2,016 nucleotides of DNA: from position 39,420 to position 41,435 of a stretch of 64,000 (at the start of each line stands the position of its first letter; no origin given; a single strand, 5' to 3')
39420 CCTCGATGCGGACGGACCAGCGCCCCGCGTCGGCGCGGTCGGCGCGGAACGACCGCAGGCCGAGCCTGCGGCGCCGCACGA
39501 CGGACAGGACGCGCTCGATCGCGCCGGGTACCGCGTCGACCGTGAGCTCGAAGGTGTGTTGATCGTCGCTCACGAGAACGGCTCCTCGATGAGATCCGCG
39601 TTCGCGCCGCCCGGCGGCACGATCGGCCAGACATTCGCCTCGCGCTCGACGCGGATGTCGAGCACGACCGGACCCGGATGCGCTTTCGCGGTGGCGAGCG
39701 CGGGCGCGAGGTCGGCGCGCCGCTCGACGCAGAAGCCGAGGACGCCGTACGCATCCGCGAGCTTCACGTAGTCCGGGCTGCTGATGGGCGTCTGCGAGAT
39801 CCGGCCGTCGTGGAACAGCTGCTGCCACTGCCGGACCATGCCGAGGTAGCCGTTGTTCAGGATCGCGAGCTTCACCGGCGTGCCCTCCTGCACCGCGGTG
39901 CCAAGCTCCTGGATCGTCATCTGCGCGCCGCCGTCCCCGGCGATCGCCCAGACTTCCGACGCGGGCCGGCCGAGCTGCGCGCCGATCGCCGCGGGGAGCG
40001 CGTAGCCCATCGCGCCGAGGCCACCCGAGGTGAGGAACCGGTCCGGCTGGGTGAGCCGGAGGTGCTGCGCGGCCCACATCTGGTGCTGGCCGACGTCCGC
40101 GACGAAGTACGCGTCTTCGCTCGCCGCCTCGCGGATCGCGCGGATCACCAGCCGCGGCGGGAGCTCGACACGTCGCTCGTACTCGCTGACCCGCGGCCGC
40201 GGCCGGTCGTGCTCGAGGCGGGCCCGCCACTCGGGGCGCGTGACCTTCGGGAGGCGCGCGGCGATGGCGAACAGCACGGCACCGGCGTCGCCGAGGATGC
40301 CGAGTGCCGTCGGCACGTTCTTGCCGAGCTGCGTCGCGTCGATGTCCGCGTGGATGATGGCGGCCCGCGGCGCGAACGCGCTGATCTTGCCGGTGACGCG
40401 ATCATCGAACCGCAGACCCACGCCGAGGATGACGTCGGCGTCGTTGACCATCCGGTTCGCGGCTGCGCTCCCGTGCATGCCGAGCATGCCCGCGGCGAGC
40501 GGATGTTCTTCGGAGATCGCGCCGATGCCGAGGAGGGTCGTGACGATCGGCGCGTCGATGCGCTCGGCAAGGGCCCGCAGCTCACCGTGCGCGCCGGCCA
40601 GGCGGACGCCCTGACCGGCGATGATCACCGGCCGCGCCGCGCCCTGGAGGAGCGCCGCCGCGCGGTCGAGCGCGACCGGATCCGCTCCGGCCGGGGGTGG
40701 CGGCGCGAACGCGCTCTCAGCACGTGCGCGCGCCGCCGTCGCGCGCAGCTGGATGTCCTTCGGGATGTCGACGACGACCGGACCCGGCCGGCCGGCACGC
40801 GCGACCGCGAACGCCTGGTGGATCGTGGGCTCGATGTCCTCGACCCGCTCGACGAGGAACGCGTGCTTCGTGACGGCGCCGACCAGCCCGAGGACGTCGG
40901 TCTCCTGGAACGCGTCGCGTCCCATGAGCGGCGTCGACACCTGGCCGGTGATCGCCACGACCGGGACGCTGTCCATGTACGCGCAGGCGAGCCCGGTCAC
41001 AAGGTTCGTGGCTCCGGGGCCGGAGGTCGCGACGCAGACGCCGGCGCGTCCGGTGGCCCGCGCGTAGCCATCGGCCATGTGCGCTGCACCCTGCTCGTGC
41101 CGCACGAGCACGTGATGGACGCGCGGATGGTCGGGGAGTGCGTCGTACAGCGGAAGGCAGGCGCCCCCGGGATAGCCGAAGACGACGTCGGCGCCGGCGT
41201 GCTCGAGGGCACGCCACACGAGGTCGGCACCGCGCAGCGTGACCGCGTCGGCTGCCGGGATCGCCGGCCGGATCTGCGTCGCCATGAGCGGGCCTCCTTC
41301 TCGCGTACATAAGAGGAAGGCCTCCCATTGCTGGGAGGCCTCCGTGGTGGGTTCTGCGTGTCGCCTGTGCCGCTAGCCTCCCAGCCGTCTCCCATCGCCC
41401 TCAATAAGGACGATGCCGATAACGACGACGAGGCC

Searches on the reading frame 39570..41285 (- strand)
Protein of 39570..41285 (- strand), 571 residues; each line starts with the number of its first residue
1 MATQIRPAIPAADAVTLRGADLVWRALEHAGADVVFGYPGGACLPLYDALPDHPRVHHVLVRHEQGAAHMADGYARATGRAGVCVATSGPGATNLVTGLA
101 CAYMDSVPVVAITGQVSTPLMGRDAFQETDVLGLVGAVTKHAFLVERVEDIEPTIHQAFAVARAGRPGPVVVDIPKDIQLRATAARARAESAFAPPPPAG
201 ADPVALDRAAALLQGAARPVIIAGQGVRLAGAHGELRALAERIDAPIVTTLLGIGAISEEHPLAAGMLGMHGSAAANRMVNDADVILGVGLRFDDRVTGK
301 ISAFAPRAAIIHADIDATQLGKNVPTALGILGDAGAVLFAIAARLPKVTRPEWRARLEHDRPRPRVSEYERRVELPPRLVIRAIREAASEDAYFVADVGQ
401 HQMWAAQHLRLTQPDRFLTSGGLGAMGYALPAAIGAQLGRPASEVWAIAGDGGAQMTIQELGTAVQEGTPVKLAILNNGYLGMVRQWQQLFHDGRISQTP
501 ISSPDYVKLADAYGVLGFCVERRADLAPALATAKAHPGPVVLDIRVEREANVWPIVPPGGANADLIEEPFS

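Call 62: search_protein_families(library=pfam, proteins=[window:39570-41285:-])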
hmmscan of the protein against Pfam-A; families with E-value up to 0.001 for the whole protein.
window:39570-41285:- (571 aa): 4 families
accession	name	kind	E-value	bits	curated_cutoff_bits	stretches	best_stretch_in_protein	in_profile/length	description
PF02775.26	TPP_enzyme_C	-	5.8e-56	188.9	21.9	1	397-544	1-151/151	Thiamine pyrophosphate enzyme, C-terminal TPP binding domain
PF00205.28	TPP_enzyme_M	-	2.3e-48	163.8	30.4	1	206-338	1-134/137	Thiamine pyrophosphate enzyme, central domain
PF02776.23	TPP_enzyme_N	-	1.7e-41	141.2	26.8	1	18-132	2-117/119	Thiamine pyrophosphate enzyme, N-terminal TPP binding domain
PF01855.24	POR_N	-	0.00033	20.9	27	1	56-163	38-143/231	Pyruvate flavodoxin/ferredoxin oxidoreductase, thiamine diP-bdg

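Call 69: find_homologous_proteins(query=window:39570-41285:-, max_evalue=1e-100)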
Query window:39570-41285:- (571 aa): 7997 proteins with E <= 1e-100 among 8000 candidates; the best 120 are listed.
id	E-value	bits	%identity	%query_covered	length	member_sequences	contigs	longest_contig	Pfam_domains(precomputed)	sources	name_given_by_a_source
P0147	0.0e+0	1095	88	99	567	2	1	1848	PF02775.27,PF02776.24,PF00205.29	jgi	-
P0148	0.0e+0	1091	88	100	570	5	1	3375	PF02775.27,PF02776.24,PF00205.29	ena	-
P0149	0.0e+0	1090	87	100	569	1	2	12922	PF02775.27,PF02776.24,PF00205.29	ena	-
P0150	0.0e+0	1089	86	100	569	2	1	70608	PF02775.27,PF02776.24,PF00205.29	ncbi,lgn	-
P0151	0.0e+0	1079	86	100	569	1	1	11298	PF02775.27,PF02776.24,PF00205.29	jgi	jgi:acetolactate synthase-1/2/3 large subunit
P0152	0.0e+0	1078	85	100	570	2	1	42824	PF02775.27,PF02776.24,PF00205.29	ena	-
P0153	0.0e+0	1076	85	100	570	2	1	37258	PF02775.27,PF02776.24,PF00205.29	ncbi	ncbi:MAG TPA: biosynthetic-type acetolactate synthase large subunit [Candidatus Limnocylindria bacte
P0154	0.0e+0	1075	86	100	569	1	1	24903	PF02775.27,PF02776.24,PF00205.29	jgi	jgi:acetolactate synthase-1/2/3 large subunit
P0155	0.0e+0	1073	86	100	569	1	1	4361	PF02775.27,PF02776.24,PF00205.29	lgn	-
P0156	0.0e+0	1072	85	100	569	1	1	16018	PF02775.27,PF02776.24,PF00205.29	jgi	jgi:acetolactate synthase-1/2/3 large subunit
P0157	0.0e+0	1071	85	100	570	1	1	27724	PF02775.27,PF02776.24,PF00205.29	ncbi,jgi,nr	ncbi:MAG: acetolactate synthase large subunit [Chloroflexota bacterium]|jgi:acetolactate synthase-1/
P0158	0.0e+0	1068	85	100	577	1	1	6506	PF02775.27,PF02776.24,PF00205.29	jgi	jgi:acetolactate synthase-1/2/3 large subunit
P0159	0.0e+0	1068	85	100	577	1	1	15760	PF02775.27,PF02776.24,PF00205.29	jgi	jgi:acetolactate synthase-1/2/3 large subunit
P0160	0.0e+0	1067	85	100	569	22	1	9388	PF02775.27,PF02776.24,PF00205.29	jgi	jgi:acetolactate synthase-1/2/3 large subunit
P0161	0.0e+0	1067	85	100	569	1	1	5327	PF02775.27,PF02776.24,PF00205.29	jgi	jgi:acetolactate synthase-1/2/3 large subunit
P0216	8.5e-297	1003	79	99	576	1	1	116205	PF02775.27,PF02776.24,PF00205.29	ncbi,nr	ncbi:MAG TPA: biosynthetic-type acetolactate synthase large subunit [Candidatus Limnocylindria bacte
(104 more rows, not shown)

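Call 70: find_encoding_contigs(protein=P0150, flank=4000, max_places=1)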
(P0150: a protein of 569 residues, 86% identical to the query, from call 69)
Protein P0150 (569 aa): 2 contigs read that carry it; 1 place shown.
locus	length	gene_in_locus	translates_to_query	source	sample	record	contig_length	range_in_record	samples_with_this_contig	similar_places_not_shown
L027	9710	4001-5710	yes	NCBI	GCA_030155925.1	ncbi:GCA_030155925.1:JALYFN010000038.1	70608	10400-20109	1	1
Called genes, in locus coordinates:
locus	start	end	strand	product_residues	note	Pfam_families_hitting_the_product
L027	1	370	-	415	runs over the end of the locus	PF00291:PALP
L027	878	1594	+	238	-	PF14340:DUF4395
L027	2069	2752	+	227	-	PF13291:ACT_4 (faint), PF01842:ACT (weak), PF22629:ACT_AHAS_ss (faint), PF18462:DUF5612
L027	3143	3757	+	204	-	PF13556:HTH_30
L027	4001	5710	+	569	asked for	PF02776:TPP_enzyme_N, PF00205:TPP_enzyme_M, PF02775:TPP_enzyme_C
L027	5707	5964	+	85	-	PF13710:ACT_5 (faint)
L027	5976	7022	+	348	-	PF00670:AdoHcyase_NAD (weak), PF02826:2-Hacid_dh_C (weak), PF03446:NAD_binding_2 (weak), PF03807:F420_oxidored, PF07991:KARI_N, PF01450:KARI_C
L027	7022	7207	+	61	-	-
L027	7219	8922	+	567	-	PF00682:HMGL-like, PF22615:IPMS_D2, PF08502:LeuA_dimer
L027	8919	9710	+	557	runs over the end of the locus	PF00920:ILVD_EDD_N, PF24877:ILV_EDD_C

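Call 71: find_encoding_contigs(protein=P0216, flank=4000, max_places=1)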
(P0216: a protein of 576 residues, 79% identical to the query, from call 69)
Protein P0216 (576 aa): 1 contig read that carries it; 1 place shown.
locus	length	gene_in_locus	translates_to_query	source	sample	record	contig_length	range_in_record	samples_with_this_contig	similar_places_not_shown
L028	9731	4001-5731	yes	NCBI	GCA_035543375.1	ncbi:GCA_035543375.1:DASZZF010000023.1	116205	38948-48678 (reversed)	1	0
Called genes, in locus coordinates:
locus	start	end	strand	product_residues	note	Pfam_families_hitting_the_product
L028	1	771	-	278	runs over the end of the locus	PF00005:ABC_tran, PF02463:SMC_N (faint), PF13304:AAA_21 (faint)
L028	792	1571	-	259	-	PF23441:SDR (faint), PF00106:adh_short, PF08659:KR, PF13561:adh_short_C2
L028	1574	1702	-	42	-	-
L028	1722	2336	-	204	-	PF12822:ECF_trnsprt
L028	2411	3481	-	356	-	PF00180:Iso_dh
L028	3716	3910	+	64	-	-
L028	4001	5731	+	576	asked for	PF02776:TPP_enzyme_N, PF00205:TPP_enzyme_M, PF02775:TPP_enzyme_C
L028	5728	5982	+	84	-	PF13710:ACT_5 (weak)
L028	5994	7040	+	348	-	PF00670:AdoHcyase_NAD (weak), PF02826:2-Hacid_dh_C (weak), PF03446:NAD_binding_2, PF03807:F420_oxidored, PF07991:KARI_N, PF01450:KARI_C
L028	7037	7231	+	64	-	-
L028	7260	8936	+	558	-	PF00920:ILVD_EDD_N, PF24877:ILV_EDD_C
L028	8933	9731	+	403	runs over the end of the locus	PF00155:Aminotran_1_2, PF12897:Asp_aminotransf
